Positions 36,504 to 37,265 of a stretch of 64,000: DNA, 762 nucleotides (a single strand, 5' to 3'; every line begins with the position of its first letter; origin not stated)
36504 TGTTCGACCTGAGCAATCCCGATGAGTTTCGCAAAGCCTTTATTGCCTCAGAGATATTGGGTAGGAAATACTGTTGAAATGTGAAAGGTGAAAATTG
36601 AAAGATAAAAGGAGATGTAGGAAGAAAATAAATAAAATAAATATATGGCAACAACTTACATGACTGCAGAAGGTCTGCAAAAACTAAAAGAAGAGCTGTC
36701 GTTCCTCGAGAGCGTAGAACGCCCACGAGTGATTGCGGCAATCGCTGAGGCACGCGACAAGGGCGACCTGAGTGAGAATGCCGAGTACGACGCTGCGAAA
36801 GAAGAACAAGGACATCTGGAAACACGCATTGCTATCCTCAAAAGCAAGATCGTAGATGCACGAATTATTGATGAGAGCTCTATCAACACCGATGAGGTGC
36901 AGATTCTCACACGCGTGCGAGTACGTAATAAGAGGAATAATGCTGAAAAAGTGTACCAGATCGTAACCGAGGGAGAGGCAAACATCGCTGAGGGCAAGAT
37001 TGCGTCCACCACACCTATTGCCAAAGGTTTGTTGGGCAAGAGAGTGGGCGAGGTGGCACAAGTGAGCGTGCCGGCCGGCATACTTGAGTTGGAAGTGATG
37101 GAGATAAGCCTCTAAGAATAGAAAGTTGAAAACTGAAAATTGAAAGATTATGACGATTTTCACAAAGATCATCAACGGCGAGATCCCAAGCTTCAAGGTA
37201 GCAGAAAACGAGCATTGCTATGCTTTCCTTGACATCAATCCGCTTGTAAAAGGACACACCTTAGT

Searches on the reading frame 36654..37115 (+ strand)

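Call 71: search_protein_families(library=pfam, proteins=[window:36654-37115:+])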
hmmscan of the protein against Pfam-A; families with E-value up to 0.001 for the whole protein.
window:36654-37115:+ (153 aa): 2 families
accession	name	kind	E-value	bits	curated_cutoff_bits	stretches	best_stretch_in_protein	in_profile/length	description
PF03449.20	GreA_GreB_N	-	2.7e-29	101.6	24.5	1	2-71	2-71/71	Transcription elongation factor, N-terminal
PF01272.25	GreA_GreB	-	1.5e-20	73.4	26.9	1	79-152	3-76/77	Transcription elongation factor, GreA/GreB, C-term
